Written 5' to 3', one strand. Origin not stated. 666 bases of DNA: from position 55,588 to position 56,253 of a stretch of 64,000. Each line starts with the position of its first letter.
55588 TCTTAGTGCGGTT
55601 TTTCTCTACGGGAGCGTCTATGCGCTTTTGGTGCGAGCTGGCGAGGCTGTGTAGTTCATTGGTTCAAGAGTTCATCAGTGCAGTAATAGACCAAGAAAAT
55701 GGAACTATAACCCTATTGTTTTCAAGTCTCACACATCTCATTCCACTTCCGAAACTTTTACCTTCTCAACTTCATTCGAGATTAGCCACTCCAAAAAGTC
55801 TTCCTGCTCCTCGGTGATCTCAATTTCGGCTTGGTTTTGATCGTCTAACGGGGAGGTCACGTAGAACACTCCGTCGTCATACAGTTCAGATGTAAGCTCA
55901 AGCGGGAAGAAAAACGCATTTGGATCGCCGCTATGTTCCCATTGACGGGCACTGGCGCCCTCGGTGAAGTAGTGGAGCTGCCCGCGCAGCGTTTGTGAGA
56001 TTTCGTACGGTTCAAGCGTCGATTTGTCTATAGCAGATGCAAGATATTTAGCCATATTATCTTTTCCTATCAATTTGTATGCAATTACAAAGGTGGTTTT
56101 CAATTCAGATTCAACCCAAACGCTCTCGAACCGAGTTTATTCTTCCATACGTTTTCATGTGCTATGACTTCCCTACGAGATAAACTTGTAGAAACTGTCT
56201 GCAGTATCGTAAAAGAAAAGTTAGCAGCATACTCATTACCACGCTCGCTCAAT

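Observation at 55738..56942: AT-rich two-gene islet: GIY-YIG nuclease with unknown N-terminal domain plus translationally coupled acidic small protein, bracketed by REPs/MITEs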

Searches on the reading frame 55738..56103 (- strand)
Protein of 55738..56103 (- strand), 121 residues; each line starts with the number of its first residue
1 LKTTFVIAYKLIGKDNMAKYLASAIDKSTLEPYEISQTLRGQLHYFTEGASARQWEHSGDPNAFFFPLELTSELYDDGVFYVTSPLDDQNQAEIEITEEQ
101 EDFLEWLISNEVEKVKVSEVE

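Call 4: search_protein_families(library=pfam, proteins=[window:55738-56103:-], max_evalue=1)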
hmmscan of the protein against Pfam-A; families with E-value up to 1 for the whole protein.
window:55738-56103:- (121 aa): 1 family
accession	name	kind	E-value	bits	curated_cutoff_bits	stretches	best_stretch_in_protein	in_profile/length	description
PF16832.10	EKLF_TAD1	-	0.14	12.5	25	1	100-112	3-15/27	Erythroid krueppel-like transcription factor, transactivation 1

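Call 5: search_protein_families(library=padloc, proteins=[window:55738-56103:-], max_evalue=1)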
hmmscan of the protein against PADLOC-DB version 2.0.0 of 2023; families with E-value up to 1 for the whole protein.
window:55738-56103:- (121 aa): 0 families

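Call 7: search_protein_families(library=ncbifam, proteins=[window:55738-56103:-], max_evalue=1)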
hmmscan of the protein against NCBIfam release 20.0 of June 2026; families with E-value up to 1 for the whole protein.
window:55738-56103:- (121 aa): 0 families

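Call 8: search_protein_families(library=phrogs, proteins=[window:55738-56103:-], max_evalue=1)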
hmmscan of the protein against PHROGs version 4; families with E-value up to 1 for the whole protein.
window:55738-56103:- (121 aa): 1 family
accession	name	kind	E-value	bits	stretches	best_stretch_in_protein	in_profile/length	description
phrog_13017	-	unknown function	0.12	13.6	1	25-78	16-69/79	-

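Call 14: find_homologous_proteins(query=window:55738-56055:-, max_evalue=0.01)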
Query window:55738-56055:- (105 aa): 44 proteins with E <= 0.01 among 44 candidates.
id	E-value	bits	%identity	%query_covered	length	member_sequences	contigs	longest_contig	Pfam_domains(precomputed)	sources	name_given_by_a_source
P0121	7.8e-59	214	91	99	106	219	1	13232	-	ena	-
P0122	9.9e-55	200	90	97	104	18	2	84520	-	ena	-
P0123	8.3e-54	197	86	98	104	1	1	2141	-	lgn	-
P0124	4.8e-53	195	85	100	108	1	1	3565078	-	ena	-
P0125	5.2e-51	188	81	99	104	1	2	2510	-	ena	-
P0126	7.8e-46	172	75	98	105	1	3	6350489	-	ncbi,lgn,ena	-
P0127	1.7e-44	168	72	98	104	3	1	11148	-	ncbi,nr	ncbi:MAG: hypothetical protein O7E52_22550 [Candidatus Poribacteria bacterium]|nr:hypothetical prote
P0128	1.1e-41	159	69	98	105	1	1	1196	-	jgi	jgi:hypothetical protein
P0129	7.9e-41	156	68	98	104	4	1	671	-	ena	-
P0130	4.8e-40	153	72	98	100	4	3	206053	-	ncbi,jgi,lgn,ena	-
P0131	5.4e-39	150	68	99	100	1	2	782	-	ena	-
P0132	6.7e-37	143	65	100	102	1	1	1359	-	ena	-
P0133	2.0e-36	142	69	98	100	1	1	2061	-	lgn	-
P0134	2.1e-36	142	68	98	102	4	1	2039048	-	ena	-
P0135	7.1e-36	140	66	99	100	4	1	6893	-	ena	-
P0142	1.8e-34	135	66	98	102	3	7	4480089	-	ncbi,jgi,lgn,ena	jgi:hypothetical protein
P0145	2.7e-31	125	62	96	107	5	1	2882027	-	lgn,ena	-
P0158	2.6e-29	119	57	98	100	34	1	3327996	-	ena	-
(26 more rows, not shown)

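Call 17: find_encoding_contigs(protein=P0158, flank=5000, max_places=3)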
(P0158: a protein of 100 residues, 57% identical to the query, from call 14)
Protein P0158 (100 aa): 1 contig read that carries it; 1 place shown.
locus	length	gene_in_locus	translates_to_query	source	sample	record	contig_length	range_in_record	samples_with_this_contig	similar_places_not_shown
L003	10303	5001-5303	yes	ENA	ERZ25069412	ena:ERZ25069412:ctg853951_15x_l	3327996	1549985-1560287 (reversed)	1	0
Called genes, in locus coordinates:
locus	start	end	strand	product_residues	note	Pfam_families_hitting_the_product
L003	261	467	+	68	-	PF00578:AhpC-TSA (weak)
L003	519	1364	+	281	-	PF00578:AhpC-TSA, PF08534:Redoxin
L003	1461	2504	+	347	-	PF00144:Beta-lactamase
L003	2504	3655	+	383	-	PF07075:NamZ_N, PF20732:NamZ_C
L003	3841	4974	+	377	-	PF03702:AnmK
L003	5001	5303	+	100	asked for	-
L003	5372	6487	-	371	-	-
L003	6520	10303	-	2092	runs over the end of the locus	PF08126:Propeptide_C25, PF01364:Peptidase_C25, PF13860:FlgD_ig, PF18962:Por_Secre_tail (weak)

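Call 18: find_encoding_contigs(protein=P0142, flank=5000, max_places=4)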
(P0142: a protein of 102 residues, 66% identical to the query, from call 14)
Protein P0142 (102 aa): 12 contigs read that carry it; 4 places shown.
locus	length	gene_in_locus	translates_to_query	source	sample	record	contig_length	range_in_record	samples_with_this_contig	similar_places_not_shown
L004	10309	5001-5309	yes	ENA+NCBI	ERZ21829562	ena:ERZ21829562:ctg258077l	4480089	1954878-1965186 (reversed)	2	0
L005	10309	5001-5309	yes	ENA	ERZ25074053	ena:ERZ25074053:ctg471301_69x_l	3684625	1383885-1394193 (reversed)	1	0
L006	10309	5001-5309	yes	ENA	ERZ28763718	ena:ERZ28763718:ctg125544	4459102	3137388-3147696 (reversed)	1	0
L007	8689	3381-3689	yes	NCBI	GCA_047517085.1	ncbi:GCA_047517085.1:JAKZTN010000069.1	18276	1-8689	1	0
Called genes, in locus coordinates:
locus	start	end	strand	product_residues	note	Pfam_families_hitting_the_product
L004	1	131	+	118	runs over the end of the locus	PF01245:Ribosomal_L19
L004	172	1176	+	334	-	PF00149:Metallophos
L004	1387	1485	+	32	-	-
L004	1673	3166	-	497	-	PF07728:AAA_5 (faint), PF00004:AAA, PF07724:AAA_2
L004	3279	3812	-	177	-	PF00227:Proteasome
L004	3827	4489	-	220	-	-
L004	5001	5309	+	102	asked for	-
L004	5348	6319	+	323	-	PF01073:3Beta_HSD, PF01370:Epimerase, PF02719:Polysacc_synt_2, PF05368:NmrA (weak), PF07993:NAD_binding_4 (weak), PF13460:NAD_binding_10, PF16363:GDP_Man_Dehyd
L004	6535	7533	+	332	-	PF04055:Radical_SAM, PF06463:Mob_synth_C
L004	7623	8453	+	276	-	PF00005:ABC_tran, PF02463:SMC_N (faint)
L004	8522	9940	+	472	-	PF19295:SufBD_N, PF01458:SUFBD_core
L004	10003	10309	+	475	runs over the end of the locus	PF19295:SufBD_N, PF01458:SUFBD_core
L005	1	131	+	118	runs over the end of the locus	PF01245:Ribosomal_L19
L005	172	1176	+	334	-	PF00149:Metallophos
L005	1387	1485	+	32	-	-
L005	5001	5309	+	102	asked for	-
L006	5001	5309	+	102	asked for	-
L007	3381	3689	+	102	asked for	-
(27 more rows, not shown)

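Call 19: find_encoding_contigs(protein=P0145, flank=5000, max_places=3)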
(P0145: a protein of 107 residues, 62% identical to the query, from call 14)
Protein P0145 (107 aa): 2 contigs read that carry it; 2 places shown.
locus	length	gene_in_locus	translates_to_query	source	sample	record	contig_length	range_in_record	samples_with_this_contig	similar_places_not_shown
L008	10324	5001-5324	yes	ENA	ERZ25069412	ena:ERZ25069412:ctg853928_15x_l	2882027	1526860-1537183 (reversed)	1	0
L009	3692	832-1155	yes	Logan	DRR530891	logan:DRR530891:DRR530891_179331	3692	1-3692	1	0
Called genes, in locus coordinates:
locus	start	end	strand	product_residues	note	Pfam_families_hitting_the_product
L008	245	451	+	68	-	PF00578:AhpC-TSA (weak)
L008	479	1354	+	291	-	PF00578:AhpC-TSA, PF08534:Redoxin (weak)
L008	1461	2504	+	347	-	PF00144:Beta-lactamase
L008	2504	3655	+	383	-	PF07075:NamZ_N, PF20732:NamZ_C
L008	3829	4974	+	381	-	PF03702:AnmK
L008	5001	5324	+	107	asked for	-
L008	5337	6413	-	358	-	-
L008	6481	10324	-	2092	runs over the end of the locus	PF08126:Propeptide_C25, PF01364:Peptidase_C25, PF18962:Por_Secre_tail (faint), PF13860:FlgD_ig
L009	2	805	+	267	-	?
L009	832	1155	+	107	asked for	-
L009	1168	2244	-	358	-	-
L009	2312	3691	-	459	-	?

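Call 22: find_related_loci(query=A1, collection=genome_contigs, flank=5000)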
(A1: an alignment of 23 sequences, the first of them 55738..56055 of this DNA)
Query A1 (105 aa) in genome_contigs; peptide patterns used: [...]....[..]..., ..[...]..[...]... (x = any residue, [..] = any of these).
119 stretches matched a pattern; 47 encode a relative of the query (tblastn E <= 1e-3); 47 distinct loci.
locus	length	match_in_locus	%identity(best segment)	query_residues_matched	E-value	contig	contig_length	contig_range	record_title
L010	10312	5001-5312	92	1-104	5e-64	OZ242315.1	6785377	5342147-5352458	MAG: Candidatus Poribacteria bacterium isolate 55818b94-eea9-47de-9476-a843df335cd7 genome assembly, chromosome: 1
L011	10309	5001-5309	94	1-103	5e-64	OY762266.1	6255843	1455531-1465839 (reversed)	MAG: Candidatus Poribacteria bacterium isolate f15cbddf-0c87-47e8-aab1-4ca568006f86 genome assembly, chromosome: 1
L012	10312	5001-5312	91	1-104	1e-63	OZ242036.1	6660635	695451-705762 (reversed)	MAG: Candidatus Poribacteria bacterium isolate 54b3e0b4-8990-4cd1-959a-c9693763f33b genome assembly, chromosome: 1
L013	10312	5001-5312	93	1-104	1e-63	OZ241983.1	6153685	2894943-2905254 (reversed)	MAG: Candidatus Poribacteria bacterium isolate 364a25e6-8d4f-453a-8db8-f2b726c437a0 genome assembly, chromosome: 1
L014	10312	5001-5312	92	1-104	1e-63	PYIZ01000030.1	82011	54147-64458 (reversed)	MAG: Candidatus Poribacteria bacterium isolate PCPOR2b Ga0206366_130, whole genome shotgun sequence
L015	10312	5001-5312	92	1-104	8e-63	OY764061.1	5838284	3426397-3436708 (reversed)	MAG: Candidatus Poribacteria bacterium isolate 89293177-375a-4259-af6b-6508537173d0 genome assembly, chromosome: 1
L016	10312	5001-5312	91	1-104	1e-62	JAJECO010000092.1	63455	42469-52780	MAG: Candidatus Poribacteria bacterium isolate jk18xAbins.25 k141_1406415, whole genome shotgun sequence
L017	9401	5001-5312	90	1-104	4e-62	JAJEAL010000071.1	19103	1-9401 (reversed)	MAG: Candidatus Poribacteria bacterium isolate jk18x7bins.5 k141_1876664, whole genome shotgun sequence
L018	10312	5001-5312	90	1-104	4e-62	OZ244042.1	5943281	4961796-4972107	MAG: Candidatus Poribacteria bacterium isolate 82c2f847-b3a6-4516-8f18-366283cf6473 genome assembly, chromosome: 1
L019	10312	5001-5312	90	1-104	9e-62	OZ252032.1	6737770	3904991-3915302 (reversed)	MAG: Candidatus Poribacteria bacterium isolate aa3f26ad-70d9-470a-add4-ad97223fdacd genome assembly, chromosome: 1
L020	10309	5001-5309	90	1-103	5e-62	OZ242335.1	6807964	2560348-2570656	MAG: Candidatus Poribacteria bacterium isolate 0e18bbbf-3c5b-4f4e-9be4-718f64127597 genome assembly, chromosome: 1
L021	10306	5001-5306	90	1-102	3e-61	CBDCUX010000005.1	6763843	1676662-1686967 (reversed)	MAG: Candidatus Poribacteria bacterium isolate e6ba5316-27cc-4a72-bad8-a94c688688a0 genome assembly, contig: contig_5, w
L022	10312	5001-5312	89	1-104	7e-61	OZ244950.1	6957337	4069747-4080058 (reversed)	MAG: Candidatus Poribacteria bacterium isolate 1741874c-865a-47cd-958f-7fa2b3d0eca7 genome assembly, chromosome: 1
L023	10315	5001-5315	88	1-105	9e-61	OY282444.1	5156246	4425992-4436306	MAG: uncultured Poribacteria bacterium genome assembly, chromosome: 1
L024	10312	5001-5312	89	1-104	6e-61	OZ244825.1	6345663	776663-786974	MAG: Candidatus Poribacteria bacterium isolate 9ee73198-b11f-455e-92bc-43fc746e3fb5 genome assembly, chromosome: 1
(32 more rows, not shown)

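Call 71: search_solved_structures(query=A1, max_evalue=10, show_alignments=1)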
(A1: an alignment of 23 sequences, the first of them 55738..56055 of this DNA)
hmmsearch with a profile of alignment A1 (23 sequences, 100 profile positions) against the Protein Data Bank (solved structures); distinct sequences matched with E-value up to 10: 7.
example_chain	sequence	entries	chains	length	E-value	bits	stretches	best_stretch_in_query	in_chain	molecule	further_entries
3l9f_A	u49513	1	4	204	0.034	17.1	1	9-34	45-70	Putative uncharacterized protein smu.1604c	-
6upa_B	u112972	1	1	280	0.23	14.4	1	40-78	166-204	Septin-6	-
2qag_B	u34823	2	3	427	0.35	13.8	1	40-78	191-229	Septin-6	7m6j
6gap_A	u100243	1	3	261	0.4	13.7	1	44-86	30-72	Outer capsid protein sigma-1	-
1j2v_A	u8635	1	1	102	0.72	12.8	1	21-90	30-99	102AA long hypothetical periplasmic divalent cation tolerance protein CUTA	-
2e66_A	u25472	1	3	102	0.8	12.7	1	22-90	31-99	Divalent-cation tolerance protein cutA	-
1uku_A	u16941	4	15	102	0.85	12.6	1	22-90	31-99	periplasmic divalent cation tolerance protein CutA | Divalent-cation tolerance protein CutA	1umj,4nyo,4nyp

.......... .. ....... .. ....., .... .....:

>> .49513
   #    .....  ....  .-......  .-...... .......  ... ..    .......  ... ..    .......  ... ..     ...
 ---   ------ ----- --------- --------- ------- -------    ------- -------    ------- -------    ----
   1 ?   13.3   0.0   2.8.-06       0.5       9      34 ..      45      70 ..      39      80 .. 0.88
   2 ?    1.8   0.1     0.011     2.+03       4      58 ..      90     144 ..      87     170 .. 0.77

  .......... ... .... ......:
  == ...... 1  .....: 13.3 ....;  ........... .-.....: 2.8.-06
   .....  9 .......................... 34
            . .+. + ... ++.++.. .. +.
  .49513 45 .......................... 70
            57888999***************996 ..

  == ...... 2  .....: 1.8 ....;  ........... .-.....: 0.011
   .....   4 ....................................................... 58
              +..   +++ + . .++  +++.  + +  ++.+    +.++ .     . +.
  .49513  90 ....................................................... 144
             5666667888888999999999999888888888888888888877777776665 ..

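Call 72: search_protein_families(library=pfam, alignment_id=A1, max_evalue=1)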
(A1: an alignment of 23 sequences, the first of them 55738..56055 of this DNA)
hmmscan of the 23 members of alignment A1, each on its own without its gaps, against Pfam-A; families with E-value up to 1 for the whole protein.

A. member 1, window:55738-56055:- (105 aa): 1 family
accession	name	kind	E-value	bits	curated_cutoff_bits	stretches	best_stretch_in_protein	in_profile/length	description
PF16832.10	EKLF_TAD1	-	0.11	12.8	25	1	84-96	3-15/27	Erythroid krueppel-like transcription factor, transactivation 1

B. families by the number of members that match (of 23 scanned): 4 families
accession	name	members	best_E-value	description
PF16832.10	EKLF_TAD1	3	0.039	Erythroid krueppel-like transcription factor, transactivation 1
PF13710.12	ACT_5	2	0.033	ACT domain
PF08052.16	PyrBI_leader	1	0.071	PyrBI operon leader peptide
PF15130.11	DUF4566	1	0.16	Domain of unknown function (DUF4566)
